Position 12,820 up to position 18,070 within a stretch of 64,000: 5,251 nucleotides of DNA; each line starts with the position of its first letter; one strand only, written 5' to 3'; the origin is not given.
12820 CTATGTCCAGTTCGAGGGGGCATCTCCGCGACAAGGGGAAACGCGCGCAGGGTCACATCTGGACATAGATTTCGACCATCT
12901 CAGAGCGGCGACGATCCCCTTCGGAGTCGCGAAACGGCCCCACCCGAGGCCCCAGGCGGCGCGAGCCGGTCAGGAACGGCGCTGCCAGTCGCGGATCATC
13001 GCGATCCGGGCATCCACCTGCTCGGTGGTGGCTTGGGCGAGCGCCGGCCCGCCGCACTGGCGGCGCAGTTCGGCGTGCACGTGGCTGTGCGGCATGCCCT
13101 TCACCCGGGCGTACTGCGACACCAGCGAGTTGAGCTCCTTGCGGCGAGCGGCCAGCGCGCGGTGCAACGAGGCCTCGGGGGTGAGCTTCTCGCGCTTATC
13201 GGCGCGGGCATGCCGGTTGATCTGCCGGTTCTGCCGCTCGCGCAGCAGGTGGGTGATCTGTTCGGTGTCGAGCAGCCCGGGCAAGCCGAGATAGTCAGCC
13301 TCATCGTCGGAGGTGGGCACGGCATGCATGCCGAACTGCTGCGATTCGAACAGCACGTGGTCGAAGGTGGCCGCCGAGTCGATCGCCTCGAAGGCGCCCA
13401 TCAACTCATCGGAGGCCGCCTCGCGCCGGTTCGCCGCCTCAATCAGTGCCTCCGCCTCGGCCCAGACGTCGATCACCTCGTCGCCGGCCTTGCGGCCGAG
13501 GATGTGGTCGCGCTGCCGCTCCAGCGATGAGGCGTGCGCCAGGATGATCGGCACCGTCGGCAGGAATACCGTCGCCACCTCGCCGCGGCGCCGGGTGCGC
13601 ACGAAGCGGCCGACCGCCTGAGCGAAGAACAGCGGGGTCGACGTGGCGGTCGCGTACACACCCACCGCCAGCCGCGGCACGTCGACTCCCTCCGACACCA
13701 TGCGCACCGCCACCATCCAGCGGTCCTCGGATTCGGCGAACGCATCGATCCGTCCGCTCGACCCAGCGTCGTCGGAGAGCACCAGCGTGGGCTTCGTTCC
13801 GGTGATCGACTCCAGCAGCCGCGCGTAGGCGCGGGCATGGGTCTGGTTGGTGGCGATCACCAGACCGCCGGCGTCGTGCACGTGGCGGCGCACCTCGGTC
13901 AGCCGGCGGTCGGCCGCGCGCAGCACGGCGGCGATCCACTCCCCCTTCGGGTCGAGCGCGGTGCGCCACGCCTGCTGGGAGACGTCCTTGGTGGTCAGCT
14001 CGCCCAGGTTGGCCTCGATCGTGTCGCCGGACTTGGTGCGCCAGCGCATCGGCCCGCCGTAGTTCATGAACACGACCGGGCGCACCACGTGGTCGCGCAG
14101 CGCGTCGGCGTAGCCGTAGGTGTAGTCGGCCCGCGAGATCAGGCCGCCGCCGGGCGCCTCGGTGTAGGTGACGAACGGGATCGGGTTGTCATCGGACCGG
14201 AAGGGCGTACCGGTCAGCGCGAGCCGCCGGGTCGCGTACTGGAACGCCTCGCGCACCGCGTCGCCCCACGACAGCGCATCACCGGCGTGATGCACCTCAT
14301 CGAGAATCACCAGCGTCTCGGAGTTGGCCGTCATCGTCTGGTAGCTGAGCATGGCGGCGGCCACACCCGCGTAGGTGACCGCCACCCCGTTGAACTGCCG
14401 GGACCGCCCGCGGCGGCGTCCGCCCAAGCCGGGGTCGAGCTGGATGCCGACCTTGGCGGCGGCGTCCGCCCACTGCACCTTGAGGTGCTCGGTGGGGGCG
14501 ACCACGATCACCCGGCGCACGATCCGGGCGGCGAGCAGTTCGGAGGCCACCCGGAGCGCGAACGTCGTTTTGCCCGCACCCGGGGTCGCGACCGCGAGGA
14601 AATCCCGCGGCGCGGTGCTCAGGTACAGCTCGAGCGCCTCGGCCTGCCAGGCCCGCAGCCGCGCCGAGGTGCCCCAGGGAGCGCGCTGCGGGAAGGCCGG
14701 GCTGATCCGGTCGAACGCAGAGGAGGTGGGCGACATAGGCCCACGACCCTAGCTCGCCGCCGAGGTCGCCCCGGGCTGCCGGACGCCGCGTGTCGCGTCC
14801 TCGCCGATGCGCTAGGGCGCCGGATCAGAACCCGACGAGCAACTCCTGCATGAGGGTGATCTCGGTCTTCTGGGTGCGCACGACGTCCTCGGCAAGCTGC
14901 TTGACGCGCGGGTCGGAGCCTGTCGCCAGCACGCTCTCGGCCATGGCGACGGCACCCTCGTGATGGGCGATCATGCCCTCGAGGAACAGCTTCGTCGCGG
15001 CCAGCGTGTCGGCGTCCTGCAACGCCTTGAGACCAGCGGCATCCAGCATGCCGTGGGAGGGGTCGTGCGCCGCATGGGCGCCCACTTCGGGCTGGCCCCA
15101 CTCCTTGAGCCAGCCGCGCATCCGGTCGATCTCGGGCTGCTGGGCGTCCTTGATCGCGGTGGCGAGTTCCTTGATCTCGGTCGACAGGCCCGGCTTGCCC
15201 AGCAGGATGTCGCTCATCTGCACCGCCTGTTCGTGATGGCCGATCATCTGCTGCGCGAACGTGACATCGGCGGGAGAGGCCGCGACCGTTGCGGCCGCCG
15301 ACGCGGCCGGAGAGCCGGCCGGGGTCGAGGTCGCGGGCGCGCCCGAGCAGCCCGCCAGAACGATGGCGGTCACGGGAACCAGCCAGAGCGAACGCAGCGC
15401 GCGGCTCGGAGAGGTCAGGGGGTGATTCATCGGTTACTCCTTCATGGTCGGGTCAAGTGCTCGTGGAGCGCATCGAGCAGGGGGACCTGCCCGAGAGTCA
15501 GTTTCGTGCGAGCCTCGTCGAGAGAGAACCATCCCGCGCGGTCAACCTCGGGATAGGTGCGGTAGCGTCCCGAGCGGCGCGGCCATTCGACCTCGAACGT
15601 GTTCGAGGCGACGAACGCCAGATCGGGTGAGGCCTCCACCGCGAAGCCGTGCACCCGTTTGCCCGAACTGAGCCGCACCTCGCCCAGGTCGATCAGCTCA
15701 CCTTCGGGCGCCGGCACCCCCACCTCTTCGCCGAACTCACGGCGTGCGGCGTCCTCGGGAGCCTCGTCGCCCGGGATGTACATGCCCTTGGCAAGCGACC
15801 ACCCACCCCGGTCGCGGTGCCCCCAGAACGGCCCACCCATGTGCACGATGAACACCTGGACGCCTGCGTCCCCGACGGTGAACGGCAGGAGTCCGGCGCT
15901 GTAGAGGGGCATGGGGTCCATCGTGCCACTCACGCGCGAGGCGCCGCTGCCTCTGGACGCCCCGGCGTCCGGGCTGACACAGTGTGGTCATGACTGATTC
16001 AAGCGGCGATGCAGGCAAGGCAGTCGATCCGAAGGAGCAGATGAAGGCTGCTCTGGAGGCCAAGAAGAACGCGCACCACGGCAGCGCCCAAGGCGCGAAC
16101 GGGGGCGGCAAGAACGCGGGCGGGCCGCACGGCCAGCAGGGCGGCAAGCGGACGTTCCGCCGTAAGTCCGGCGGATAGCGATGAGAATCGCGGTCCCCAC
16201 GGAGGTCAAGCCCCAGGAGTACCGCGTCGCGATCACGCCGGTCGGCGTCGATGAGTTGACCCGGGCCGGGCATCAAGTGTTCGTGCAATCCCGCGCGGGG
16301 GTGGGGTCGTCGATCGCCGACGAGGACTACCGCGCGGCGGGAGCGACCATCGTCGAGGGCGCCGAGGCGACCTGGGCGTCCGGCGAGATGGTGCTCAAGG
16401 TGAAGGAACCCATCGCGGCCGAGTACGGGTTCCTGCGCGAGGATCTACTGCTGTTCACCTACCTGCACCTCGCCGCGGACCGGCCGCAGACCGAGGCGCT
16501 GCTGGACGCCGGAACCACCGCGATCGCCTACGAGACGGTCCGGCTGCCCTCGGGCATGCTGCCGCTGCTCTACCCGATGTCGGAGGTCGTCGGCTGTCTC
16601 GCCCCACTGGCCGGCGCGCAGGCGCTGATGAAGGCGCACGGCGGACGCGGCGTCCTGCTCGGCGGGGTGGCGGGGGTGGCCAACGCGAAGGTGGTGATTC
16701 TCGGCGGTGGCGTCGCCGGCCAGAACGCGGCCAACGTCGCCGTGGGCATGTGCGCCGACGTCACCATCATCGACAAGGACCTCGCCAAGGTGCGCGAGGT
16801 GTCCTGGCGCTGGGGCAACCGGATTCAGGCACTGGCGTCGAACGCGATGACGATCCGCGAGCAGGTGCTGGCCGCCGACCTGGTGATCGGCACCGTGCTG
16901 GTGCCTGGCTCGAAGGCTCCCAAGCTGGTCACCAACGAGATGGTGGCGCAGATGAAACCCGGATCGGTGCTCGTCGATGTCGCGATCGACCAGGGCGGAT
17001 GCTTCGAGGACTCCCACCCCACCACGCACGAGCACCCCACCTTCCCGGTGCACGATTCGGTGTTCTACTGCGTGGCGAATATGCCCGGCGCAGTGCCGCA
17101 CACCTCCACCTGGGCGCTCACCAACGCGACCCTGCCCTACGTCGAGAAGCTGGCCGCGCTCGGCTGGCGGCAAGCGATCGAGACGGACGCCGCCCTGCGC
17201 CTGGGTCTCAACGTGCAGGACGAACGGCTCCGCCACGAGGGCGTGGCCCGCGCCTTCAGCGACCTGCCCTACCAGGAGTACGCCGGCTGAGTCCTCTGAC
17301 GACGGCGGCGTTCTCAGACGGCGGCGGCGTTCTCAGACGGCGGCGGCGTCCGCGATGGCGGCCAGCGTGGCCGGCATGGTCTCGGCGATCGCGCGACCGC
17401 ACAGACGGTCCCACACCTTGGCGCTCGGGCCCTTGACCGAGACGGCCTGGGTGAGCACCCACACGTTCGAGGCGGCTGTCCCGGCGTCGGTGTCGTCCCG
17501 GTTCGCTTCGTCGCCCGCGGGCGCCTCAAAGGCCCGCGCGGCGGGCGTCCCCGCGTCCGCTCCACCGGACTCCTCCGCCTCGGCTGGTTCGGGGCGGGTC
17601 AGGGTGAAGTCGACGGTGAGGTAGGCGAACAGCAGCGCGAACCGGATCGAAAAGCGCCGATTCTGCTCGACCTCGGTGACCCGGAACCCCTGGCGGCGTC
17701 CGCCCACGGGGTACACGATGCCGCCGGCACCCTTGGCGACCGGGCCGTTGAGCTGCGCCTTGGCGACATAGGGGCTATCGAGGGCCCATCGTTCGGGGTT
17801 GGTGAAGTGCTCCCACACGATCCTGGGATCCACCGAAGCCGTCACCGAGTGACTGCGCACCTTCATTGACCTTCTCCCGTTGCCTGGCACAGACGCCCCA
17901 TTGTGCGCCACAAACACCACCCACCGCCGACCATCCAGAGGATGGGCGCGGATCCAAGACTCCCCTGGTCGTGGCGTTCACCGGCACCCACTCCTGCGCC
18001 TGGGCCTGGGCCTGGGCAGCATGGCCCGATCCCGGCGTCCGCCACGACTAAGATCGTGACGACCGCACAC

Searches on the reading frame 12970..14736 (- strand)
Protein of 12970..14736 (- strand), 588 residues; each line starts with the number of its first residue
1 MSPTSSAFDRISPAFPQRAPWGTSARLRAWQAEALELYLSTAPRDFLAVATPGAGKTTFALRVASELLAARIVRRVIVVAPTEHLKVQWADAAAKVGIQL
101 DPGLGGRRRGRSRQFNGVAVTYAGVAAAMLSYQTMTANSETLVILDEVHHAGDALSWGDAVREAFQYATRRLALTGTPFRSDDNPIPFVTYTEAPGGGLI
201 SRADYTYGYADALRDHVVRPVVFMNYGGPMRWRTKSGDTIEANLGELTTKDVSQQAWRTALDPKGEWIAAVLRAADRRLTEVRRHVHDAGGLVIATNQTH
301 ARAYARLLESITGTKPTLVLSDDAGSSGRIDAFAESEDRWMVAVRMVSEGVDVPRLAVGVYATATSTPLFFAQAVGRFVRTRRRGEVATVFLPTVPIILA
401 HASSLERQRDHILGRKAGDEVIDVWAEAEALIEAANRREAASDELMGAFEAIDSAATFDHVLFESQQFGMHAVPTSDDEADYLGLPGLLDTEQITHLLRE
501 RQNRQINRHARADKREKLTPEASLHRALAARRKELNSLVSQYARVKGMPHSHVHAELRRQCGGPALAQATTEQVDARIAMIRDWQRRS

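Call 16: find_encoding_contigs(protein=window:12970-14736:-, flank=4000, max_places=10)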
Protein window:12970-14736:- (588 aa): no gene with exactly this product is on record in the collection.

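Call 25: search_protein_families(library=pfam, proteins=[window:12970-14736:-])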
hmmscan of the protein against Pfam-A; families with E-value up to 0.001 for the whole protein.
window:12970-14736:- (588 aa): 5 families
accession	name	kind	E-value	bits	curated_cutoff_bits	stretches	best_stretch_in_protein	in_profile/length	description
PF04851.21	ResIII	-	6.5e-17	62.4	22.5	1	26-180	3-164/164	Type III restriction enzyme, res subunit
PF00270.35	DEAD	-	1.9e-11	44.4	26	1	30-179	3-161/167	DEAD/DEAH box helicase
PF18766.7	SWI2_SNF2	-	6.4e-07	29.7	26.7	1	51-248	26-212/221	SWI2/SNF2 ATPase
PF13604.12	AAA_30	-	2.9e-05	24.3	27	1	27-153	2-102/191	AAA domain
PF13401.12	AAA_22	-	0.00062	20.5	27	0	48-152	10-97/130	AAA domain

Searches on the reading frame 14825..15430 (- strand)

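Call 25: search_protein_families(library=pfam, proteins=[window:14825-15430:-])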
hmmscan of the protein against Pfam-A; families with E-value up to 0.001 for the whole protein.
window:14825-15430:- (201 aa): 2 families
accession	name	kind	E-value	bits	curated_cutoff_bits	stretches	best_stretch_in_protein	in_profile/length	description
PF03713.19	DUF305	-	4.1e-45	154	27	1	55-198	1-151/151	Domain of unknown function (DUF305)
PF13628.12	DUF4142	-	1.2e-08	35.8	27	1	133-190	74-131/138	Domain of unknown function (DUF4142)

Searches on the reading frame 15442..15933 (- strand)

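Call 98: search_protein_families(library=pfam, proteins=[window:15442-15933:-], max_evalue=0.01)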
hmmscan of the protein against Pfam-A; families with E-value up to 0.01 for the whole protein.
window:15442-15933:- (163 aa): 1 family
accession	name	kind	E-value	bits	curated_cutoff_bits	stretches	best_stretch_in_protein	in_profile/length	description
PF00293.34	NUDIX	-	1.2e-11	45.2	21.1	1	40-154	25-132/134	NUDIX domain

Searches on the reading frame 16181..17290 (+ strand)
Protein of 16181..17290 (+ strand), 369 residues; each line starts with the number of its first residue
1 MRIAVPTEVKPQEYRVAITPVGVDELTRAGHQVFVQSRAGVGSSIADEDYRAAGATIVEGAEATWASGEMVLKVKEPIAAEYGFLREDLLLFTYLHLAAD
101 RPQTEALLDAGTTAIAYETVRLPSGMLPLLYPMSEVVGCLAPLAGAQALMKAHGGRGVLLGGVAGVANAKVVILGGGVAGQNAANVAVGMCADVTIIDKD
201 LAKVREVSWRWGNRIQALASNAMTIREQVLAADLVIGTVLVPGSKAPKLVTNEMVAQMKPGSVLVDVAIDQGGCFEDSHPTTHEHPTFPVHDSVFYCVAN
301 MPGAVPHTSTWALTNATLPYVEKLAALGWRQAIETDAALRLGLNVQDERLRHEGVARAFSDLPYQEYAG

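Call 25: search_protein_families(library=pfam, proteins=[window:16181-17290:+])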
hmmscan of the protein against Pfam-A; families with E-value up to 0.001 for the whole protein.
window:16181-17290:+ (369 aa): 4 families
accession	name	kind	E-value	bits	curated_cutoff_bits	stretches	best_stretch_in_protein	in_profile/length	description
PF01262.27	AlaDh_PNT_C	-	1.2e-81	273.7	23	1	141-352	1-213/214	Alanine dehydrogenase/PNT, C-terminal domain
PF05222.21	AlaDh_PNT_N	-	9.4e-46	155.9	30.4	1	5-136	2-135/136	Alanine dehydrogenase/PNT, N-terminal domain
PF02826.25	2-Hacid_dh_C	-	0.00023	21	25.1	1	166-268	34-127/178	D-isomer specific 2-hydroxyacid dehydrogenase, NAD binding domain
PF01488.26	Shikimate_DH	-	0.00068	20.2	24.3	0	166-269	10-113/138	Shikimate / quinate 5-dehydrogenase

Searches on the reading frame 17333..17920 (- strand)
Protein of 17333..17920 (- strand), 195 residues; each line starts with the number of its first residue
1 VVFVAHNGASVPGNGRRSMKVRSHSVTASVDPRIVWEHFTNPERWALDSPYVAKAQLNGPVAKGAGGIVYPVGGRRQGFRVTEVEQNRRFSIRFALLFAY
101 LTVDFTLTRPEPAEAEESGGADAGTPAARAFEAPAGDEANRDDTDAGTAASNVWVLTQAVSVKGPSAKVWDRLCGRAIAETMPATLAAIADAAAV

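Call 25: search_protein_families(library=pfam, proteins=[window:17333-17920:-])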
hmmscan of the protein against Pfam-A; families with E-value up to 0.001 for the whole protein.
window:17333-17920:- (195 aa): 1 family
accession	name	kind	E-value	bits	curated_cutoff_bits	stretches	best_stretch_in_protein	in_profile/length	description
PF10604.15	Polyketide_cyc2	-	2e-06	28.6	27.4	1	23-147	5-133/142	Polyketide cyclase / dehydrase and lipid transport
